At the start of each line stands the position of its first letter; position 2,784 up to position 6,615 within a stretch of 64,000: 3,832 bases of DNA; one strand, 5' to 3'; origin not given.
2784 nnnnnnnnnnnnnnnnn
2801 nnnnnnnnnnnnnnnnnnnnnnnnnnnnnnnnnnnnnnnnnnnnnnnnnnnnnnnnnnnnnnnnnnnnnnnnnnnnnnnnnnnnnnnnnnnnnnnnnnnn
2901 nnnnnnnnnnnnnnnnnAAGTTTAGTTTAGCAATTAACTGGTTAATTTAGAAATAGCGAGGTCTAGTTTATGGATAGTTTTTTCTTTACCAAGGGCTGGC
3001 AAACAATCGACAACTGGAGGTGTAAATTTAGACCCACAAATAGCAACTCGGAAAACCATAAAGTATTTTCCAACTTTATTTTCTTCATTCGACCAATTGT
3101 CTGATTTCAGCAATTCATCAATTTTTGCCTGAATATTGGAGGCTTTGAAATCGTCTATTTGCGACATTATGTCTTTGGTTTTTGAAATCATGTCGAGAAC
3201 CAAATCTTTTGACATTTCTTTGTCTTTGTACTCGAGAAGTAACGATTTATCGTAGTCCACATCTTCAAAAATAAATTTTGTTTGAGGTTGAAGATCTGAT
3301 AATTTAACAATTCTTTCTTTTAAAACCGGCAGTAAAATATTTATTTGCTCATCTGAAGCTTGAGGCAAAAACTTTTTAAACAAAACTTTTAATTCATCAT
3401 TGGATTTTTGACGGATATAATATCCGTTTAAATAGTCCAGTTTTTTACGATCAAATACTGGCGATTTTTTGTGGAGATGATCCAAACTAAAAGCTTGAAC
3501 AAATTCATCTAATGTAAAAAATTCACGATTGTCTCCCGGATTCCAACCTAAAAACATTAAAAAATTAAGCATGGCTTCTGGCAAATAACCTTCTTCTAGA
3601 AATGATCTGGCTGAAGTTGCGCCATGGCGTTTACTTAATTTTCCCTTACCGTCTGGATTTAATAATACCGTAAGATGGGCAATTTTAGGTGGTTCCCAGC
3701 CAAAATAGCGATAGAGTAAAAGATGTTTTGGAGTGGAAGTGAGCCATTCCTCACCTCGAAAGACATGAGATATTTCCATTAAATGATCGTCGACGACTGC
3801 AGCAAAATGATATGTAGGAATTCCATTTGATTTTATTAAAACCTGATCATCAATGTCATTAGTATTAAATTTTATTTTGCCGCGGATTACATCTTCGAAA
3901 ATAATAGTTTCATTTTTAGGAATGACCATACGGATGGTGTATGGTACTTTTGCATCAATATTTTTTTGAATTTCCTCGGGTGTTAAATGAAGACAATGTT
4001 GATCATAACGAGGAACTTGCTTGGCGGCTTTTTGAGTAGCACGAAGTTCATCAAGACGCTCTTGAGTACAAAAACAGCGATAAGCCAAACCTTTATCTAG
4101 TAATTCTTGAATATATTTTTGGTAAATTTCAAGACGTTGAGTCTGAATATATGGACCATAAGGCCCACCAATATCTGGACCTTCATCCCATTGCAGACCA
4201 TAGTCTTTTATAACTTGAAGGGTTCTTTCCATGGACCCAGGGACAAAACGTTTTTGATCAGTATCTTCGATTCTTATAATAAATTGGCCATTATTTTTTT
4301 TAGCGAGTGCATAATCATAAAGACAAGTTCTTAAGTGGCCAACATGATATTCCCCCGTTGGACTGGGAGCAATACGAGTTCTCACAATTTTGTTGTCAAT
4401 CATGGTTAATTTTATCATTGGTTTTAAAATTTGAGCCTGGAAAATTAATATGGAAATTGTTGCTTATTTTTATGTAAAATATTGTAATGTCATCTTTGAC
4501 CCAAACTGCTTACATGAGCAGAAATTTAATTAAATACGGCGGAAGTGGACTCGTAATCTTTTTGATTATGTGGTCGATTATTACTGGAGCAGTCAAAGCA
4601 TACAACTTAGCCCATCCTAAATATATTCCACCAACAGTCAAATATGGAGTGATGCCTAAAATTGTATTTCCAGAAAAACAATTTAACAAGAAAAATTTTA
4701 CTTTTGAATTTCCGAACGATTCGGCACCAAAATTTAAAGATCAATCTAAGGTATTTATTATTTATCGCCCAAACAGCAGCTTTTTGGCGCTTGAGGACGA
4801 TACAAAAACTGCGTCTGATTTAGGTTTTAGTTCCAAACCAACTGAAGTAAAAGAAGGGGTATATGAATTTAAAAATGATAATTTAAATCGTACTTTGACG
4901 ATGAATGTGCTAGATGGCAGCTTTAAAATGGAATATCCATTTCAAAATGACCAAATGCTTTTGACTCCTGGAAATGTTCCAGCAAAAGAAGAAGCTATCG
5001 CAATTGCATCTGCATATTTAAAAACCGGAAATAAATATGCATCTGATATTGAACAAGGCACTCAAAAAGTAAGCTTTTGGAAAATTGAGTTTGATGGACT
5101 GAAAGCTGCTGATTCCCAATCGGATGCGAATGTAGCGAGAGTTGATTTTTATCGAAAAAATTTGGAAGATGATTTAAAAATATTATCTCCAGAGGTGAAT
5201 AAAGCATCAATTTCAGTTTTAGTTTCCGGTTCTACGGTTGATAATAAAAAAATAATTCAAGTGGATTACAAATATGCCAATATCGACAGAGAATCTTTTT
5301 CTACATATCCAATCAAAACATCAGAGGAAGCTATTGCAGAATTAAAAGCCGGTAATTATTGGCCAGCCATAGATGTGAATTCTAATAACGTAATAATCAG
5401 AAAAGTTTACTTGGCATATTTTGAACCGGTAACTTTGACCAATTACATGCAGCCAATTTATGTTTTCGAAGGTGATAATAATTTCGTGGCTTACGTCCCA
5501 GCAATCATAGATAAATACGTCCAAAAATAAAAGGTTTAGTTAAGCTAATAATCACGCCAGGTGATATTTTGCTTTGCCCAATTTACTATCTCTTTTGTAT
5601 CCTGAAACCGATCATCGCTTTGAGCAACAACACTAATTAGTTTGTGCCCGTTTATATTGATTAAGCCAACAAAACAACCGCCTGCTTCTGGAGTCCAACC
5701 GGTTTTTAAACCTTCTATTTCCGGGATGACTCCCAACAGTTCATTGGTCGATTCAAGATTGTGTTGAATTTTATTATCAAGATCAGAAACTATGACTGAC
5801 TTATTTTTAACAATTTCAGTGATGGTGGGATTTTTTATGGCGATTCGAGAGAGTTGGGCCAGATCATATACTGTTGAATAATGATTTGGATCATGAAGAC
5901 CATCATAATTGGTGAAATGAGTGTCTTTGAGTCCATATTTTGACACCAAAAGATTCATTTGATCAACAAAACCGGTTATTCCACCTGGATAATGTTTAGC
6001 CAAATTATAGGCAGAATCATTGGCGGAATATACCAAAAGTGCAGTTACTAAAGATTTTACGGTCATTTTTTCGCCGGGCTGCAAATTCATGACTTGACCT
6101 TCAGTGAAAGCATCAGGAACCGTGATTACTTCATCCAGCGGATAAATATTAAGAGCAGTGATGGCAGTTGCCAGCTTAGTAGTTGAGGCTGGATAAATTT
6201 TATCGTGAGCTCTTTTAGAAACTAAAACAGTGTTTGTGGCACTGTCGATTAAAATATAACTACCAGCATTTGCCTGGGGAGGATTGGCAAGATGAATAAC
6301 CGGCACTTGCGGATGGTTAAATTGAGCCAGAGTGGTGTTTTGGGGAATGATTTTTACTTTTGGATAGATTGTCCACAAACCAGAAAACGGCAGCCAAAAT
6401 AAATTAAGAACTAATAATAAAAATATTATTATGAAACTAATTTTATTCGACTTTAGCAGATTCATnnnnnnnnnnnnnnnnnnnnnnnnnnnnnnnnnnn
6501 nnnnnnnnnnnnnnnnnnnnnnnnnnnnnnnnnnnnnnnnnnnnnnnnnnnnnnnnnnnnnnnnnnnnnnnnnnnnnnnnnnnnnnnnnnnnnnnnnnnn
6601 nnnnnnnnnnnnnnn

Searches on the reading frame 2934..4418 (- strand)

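Call 77: search_protein_families(library=pfam, proteins=[window:2934-4418:-])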
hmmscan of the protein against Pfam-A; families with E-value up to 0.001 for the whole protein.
window:2934-4418:- (494 aa): 2 families
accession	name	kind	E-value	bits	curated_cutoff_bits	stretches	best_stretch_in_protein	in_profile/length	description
PF00749.27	tRNA-synt_1c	-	6.4e-107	357.5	23.4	1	12-328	2-313/314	tRNA synthetases class I (E and Q), catalytic domain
PF19269.4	Anticodon_2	-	1.9e-21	77.4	23.6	1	347-489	3-141/141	Anticodon binding domain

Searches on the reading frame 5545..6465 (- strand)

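Call 77: search_protein_families(library=pfam, proteins=[window:5545-6465:-])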
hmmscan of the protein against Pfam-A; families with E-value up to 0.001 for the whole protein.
window:5545-6465:- (306 aa): 3 families
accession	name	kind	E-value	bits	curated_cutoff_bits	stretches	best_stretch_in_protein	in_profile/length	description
PF00768.25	Peptidase_S11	-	7.2e-49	166.9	27.6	1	60-282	5-236/239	D-alanyl-D-alanine carboxypeptidase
PF13354.11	Beta-lactamase2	-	6.8e-06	26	22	1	76-188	8-121/214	Beta-lactamase enzyme family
PF02113.21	Peptidase_S13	-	5.2e-05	22.6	22.8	1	59-107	9-58/444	D-Ala-D-Ala carboxypeptidase 3 (S13) family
